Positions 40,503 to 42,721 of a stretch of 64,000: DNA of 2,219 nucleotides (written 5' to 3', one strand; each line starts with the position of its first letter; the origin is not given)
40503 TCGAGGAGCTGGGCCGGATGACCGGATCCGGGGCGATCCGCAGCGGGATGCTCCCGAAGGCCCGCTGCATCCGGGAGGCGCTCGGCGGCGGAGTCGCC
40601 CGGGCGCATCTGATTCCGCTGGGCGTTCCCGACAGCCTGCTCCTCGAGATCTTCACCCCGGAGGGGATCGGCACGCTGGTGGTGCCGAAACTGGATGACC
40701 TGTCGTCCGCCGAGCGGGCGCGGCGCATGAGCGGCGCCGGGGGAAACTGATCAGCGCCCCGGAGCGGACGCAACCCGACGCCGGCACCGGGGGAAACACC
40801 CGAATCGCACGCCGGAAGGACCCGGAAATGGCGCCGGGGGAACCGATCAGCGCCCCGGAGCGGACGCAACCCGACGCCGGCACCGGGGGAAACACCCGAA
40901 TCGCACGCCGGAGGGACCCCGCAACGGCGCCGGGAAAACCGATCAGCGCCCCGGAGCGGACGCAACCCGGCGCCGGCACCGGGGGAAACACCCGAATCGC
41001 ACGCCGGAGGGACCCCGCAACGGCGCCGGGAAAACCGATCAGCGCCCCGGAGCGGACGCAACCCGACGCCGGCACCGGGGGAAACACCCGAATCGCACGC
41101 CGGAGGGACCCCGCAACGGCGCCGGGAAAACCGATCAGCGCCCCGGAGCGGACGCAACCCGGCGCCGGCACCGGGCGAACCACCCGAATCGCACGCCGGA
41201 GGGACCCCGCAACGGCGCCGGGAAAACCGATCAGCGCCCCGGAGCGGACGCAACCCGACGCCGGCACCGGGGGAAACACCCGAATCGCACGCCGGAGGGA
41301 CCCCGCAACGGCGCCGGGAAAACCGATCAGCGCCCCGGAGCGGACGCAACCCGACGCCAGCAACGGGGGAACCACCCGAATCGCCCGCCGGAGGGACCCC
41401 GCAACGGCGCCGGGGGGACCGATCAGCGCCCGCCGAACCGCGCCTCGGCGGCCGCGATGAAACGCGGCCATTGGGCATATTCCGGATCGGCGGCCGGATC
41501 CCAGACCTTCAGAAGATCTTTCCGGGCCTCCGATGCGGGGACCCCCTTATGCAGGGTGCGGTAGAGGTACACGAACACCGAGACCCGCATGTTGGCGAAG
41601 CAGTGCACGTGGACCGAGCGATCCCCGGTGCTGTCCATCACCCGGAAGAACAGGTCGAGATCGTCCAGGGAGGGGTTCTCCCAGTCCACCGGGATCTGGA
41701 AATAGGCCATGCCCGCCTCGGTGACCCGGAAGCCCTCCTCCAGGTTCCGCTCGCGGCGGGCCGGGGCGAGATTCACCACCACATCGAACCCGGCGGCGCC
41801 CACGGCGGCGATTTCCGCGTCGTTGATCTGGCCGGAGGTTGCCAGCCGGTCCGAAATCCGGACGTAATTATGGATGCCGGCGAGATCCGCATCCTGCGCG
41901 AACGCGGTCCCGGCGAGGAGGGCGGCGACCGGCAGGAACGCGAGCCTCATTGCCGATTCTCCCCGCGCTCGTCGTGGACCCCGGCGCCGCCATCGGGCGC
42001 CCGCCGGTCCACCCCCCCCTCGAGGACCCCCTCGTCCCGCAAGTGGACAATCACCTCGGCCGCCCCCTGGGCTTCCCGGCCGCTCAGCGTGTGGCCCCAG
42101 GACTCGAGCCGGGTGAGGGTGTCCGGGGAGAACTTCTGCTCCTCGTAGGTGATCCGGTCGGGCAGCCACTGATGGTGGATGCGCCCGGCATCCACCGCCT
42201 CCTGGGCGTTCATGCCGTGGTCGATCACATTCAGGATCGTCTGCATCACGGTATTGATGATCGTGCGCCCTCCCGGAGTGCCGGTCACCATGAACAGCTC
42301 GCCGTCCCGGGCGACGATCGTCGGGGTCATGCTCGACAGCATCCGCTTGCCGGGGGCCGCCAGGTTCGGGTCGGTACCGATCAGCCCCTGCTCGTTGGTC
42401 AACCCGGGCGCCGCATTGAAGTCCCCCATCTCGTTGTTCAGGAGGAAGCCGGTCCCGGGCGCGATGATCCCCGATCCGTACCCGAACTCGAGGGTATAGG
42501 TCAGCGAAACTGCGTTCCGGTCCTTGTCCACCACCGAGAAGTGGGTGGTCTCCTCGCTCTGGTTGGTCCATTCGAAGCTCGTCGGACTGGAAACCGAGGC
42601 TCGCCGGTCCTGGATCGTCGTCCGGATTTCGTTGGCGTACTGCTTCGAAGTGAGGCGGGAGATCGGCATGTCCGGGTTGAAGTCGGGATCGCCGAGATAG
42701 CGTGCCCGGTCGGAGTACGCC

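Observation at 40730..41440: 96-bp x 7 tandem array whose unit carries the palindromic convergent stop-stop junction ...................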

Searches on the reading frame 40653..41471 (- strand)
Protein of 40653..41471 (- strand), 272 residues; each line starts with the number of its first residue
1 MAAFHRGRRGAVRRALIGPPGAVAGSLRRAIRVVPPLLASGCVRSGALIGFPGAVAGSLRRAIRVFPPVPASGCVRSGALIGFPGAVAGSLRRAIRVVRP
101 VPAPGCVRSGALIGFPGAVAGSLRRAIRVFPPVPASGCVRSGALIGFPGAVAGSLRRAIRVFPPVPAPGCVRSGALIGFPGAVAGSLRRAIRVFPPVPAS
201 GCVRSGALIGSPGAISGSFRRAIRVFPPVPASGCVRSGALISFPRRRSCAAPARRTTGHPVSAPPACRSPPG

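Call 11: search_protein_families(library=pfam, proteins=[window:40653-41471:-], max_evalue=0.01)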
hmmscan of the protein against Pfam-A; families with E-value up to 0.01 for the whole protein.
window:40653-41471:- (272 aa): 2 families
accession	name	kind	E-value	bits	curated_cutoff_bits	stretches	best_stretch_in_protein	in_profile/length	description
PF09282.15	Mago-bind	-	3.1e-07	30.6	20.6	0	25-33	13-21/27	Mago binding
PF08077.16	Cm_res_leader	-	0.0039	17.5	25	0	50-63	3-16/17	Chloramphenicol resistance gene leader peptide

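Call 52: search_protein_representatives(protein=window:40653-41471:-)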
Query: 272 residues. Proteins with E-value up to 0.001 (for the whole library): 16; up to 1e-10: 2; up to 1e-30: 0. The best 16 are listed.
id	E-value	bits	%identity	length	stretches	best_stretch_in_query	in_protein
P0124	2.1e-15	72.7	32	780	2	16-252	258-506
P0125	2.7e-12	62.5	31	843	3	39-240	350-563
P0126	8.1e-08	47.8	27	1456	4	42-157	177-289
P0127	6.1e-07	44.9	26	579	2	57-241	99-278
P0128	7.5e-07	44.6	45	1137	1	24-206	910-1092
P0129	8.0e-07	44.5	33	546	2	66-243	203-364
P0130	4.7e-06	42.0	26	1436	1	33-261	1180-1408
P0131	5.8e-06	41.7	21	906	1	40-245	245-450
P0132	3.0e-05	39.4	31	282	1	94-239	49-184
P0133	6.7e-05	38.2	29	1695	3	3-240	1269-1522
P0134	7.9e-05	38.0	26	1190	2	25-210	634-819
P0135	1.2e-04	37.3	28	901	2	57-228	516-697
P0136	6.1e-04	35.1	60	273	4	123-140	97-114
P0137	6.8e-04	34.9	26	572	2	56-208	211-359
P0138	7.8e-04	34.7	29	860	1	17-241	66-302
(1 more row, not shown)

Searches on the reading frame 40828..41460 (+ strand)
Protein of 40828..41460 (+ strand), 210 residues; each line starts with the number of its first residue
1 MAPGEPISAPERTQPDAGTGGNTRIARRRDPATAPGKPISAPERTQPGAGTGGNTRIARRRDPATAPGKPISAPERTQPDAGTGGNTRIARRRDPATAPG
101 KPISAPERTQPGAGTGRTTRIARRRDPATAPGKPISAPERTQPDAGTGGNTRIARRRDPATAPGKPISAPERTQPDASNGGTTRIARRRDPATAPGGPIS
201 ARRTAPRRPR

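Call 11: search_protein_families(library=pfam, proteins=[window:40828-41460:+], max_evalue=0.01)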
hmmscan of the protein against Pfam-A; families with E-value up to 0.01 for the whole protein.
window:40828-41460:+ (210 aa): 0 families

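Call 44: find_homologous_proteins(query=window:40828-41460:+, max_evalue=0.001)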
Query window:40828-41460:+: 8000 candidates shared short words with the query, none scored E <= 0.001.

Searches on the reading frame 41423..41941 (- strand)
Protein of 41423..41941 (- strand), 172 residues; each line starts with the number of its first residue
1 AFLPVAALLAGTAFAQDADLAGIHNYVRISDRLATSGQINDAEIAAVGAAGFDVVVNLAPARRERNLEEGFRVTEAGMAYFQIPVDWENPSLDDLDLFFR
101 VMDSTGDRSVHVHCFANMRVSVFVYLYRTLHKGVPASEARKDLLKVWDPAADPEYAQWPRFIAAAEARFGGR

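Call 38: find_encoding_contigs(protein=window:41423-41941:-, flank=10000, max_places=10)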
Protein window:41423-41941:- (172 aa): no gene with exactly this product is on record in the collection.

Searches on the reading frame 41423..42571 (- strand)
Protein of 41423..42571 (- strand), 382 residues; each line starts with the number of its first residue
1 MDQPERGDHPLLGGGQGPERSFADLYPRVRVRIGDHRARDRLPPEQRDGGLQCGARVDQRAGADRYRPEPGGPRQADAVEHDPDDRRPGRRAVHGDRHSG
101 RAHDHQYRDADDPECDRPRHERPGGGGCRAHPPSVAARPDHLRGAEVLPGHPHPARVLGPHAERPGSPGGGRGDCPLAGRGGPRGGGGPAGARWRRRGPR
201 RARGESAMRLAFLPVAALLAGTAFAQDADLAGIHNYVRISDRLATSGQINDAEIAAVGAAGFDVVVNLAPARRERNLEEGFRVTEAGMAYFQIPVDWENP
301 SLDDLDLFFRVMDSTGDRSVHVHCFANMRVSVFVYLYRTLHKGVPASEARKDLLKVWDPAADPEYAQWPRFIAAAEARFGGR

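Call 11: search_protein_families(library=pfam, proteins=[window:41423-42571:-], max_evalue=0.01)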
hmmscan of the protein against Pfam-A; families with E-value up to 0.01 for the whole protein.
window:41423-42571:- (382 aa): 3 families
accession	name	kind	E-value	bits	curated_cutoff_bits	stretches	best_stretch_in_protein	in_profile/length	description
PF04273.18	BLH_phosphatase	-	7.5e-05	23.4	26.1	1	239-332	5-101/110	Beta-lactamase hydrolase-like protein, phosphatase-like domain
PF22785.1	Tc-R-P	-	0.00023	22.1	27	1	256-326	18-88/106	Polymorphic toxin system, DSP-PTPase phosphatase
PF22741.1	PTP-NADK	-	0.00031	20.6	27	1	244-346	31-138/163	DSP-PTPase phosphatase fused to NAD+ Kinase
